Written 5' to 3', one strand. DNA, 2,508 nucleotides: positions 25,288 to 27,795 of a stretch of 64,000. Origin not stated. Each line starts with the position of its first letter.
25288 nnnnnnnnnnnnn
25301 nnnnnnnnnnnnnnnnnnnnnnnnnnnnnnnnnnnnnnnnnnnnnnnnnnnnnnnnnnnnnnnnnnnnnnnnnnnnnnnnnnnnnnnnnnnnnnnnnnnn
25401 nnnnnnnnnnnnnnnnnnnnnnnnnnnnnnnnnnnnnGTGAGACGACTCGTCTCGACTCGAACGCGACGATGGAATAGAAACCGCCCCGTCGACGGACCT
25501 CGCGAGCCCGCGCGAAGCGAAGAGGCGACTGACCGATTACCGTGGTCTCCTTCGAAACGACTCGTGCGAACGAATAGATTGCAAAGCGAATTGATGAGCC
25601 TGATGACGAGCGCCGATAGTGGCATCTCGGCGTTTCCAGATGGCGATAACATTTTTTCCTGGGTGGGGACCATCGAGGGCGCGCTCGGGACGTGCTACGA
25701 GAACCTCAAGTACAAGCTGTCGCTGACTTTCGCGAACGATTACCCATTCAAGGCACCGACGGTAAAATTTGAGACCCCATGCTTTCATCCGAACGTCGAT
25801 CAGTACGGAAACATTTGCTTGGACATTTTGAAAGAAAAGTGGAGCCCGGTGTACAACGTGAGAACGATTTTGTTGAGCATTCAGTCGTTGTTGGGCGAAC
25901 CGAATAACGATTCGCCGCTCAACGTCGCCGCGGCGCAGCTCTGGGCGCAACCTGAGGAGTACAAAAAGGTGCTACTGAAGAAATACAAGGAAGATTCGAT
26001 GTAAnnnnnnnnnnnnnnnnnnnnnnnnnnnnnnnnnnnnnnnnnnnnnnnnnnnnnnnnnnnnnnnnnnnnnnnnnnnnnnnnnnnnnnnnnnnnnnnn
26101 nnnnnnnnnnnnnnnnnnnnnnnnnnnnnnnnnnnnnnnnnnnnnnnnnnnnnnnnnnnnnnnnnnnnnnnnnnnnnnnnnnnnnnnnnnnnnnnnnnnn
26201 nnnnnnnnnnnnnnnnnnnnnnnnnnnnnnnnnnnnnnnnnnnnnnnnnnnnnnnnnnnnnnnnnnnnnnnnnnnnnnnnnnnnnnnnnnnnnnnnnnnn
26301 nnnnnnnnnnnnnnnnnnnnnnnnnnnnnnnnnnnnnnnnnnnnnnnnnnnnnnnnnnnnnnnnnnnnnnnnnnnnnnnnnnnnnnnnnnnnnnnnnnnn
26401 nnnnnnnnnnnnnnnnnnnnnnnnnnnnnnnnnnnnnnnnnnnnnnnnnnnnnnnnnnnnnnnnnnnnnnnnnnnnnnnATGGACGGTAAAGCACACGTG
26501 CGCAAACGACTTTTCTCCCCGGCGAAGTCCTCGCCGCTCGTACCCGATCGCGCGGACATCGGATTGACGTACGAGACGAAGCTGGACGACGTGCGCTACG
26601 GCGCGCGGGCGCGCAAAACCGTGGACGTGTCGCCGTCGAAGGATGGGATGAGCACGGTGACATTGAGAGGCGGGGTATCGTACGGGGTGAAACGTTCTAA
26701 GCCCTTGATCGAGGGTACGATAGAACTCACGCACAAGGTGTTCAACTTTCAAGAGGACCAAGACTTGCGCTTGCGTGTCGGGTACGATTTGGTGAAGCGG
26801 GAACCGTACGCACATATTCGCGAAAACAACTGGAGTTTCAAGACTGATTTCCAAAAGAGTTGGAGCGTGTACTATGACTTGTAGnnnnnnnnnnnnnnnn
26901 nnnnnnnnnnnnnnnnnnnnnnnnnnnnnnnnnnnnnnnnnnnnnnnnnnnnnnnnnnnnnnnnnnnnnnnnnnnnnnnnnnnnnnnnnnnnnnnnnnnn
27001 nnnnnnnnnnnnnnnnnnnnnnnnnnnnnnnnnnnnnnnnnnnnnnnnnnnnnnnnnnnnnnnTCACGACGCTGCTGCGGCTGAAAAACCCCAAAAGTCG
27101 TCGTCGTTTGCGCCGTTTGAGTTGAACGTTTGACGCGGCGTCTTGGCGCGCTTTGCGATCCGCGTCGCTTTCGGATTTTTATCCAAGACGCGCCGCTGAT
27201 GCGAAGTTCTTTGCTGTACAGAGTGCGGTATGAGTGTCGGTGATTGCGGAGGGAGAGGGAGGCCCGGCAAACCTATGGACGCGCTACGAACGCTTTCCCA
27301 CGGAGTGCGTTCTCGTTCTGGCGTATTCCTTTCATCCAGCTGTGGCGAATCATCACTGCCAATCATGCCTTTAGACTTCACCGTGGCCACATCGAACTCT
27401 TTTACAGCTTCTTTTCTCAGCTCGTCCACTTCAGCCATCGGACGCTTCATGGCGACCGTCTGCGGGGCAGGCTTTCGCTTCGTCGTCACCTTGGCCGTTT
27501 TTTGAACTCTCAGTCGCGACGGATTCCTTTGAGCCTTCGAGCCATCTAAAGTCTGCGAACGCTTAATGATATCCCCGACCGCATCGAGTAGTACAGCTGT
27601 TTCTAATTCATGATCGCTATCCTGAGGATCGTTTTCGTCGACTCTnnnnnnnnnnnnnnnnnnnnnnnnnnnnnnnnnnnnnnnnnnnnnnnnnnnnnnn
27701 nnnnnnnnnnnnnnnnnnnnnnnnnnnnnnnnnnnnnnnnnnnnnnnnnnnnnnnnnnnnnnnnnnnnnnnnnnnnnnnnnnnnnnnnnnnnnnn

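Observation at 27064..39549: Two Ham1/ITPase paralogues 10 kb apart; one has lost the catalytic N-terminal motif and gained a 250-aa basic tail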

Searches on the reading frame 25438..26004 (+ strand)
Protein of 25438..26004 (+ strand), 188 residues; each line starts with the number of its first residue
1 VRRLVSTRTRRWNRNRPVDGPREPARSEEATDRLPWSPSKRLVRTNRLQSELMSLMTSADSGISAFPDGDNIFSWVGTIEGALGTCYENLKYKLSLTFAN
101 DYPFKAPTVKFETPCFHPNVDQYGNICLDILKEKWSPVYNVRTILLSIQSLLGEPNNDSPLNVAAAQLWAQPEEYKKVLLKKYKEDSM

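Call 62: search_protein_families(library=pfam, proteins=[window:25438-26004:+], max_evalue=0.001)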
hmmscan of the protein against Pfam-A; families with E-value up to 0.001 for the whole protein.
window:25438-26004:+ (188 aa): 1 family
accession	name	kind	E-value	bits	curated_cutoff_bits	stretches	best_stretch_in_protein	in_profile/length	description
PF00179.31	UQ_con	-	6.2e-47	159.2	27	1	47-178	1-135/140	Ubiquitin-conjugating enzyme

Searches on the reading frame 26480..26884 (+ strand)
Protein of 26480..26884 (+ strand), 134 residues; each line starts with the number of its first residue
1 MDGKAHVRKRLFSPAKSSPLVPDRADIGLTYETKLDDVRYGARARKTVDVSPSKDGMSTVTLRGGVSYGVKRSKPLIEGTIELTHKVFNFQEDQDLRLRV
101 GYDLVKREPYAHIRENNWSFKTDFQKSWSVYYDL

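Call 62: search_protein_families(library=pfam, proteins=[window:26480-26884:+], max_evalue=0.001)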
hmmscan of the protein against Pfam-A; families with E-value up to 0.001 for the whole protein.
window:26480-26884:+ (134 aa): 0 families

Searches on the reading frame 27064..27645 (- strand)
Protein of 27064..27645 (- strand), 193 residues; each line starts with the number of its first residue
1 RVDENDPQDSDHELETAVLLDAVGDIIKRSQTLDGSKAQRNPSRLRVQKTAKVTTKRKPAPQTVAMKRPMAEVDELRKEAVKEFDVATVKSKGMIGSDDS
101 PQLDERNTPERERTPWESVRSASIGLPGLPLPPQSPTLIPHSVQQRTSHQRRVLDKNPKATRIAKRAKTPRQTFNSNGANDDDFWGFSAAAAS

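Call 69: search_protein_families(library=pfam, proteins=[window:27064-27645:-], max_evalue=10)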
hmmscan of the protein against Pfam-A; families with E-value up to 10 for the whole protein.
window:27064-27645:- (193 aa): 0 families
